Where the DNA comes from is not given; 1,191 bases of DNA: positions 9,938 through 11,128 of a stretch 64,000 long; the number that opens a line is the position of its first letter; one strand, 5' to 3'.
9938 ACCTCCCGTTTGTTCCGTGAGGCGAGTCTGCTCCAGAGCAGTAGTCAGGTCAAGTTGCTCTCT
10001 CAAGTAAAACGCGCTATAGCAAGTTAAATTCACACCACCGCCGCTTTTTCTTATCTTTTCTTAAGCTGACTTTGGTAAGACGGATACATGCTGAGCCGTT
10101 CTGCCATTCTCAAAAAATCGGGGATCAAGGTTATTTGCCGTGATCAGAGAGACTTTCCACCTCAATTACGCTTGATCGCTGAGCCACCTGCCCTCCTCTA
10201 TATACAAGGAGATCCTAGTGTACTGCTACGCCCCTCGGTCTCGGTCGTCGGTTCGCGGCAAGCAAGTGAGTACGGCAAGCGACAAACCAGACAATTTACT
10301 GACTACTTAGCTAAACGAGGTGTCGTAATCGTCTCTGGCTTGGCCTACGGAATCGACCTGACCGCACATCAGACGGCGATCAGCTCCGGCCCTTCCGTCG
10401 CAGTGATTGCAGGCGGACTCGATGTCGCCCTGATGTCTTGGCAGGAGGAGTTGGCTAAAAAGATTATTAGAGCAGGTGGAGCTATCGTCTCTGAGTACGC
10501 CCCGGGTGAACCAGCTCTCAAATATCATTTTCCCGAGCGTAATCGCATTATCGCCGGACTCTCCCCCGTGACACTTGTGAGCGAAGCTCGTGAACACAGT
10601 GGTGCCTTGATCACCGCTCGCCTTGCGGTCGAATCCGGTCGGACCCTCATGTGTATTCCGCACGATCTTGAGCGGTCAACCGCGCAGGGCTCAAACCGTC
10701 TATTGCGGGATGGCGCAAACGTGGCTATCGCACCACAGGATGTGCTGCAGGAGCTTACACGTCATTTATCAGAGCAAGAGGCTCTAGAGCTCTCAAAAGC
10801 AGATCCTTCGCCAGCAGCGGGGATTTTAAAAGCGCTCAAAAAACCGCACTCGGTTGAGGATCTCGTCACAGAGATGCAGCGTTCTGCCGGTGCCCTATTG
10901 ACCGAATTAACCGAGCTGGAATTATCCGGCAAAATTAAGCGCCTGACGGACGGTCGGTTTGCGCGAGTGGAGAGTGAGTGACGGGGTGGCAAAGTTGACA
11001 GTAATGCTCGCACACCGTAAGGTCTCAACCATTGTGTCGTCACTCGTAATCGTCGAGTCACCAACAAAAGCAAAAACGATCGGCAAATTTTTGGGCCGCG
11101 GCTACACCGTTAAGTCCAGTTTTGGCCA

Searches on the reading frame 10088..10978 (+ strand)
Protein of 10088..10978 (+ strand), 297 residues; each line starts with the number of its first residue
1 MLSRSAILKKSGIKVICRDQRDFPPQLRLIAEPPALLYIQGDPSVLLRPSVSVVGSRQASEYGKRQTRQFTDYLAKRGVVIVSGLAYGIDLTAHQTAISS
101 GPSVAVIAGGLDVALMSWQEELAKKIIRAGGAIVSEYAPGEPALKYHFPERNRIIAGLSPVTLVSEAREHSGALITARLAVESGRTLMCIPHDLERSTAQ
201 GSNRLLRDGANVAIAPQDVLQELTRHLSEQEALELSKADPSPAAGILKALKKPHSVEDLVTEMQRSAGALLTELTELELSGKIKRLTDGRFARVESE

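Call 14: list_cluster_members(proteins=[window:10088-10978:+, window:13334-15511:+, window:8284-9492:+, window:6551-7903:+, window:15530-16456:-, window:38866-42003:-])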
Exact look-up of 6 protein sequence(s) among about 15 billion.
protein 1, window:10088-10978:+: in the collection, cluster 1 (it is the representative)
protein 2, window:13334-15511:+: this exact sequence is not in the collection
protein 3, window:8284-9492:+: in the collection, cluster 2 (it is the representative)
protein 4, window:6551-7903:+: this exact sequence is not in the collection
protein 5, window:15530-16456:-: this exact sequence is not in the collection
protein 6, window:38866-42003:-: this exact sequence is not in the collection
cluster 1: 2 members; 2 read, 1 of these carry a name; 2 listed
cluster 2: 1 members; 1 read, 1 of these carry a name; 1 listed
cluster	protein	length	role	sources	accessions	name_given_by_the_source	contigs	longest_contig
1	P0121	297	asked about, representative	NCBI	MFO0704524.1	MAG: DNA-processing protein DprA [Candidatus Andersenbacteria bacterium]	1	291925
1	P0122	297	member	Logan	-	-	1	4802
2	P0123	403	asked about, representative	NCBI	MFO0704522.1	MAG: helicase-related protein [Candidatus Andersenbacteria bacterium]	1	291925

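Call 15: find_encoding_contigs(protein=P0123, flank=10000, max_places=10)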
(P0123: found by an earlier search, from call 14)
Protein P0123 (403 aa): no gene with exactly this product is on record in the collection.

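Call 16: find_encoding_contigs(protein=P0122, flank=10000, max_places=10)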
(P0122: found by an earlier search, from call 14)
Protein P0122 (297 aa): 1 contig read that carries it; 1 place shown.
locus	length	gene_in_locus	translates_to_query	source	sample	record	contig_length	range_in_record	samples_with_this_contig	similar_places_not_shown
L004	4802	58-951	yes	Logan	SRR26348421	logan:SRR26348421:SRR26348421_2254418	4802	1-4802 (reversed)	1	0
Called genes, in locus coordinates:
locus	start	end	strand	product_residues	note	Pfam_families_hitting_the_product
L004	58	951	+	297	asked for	PF02481:DNA_processg_A, PF17782:WHD_DprA (weak)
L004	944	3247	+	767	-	PF01751:Toprim, PF01131:Topoisom_bac, PF01396:Zn_ribbon_Top1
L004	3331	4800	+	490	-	?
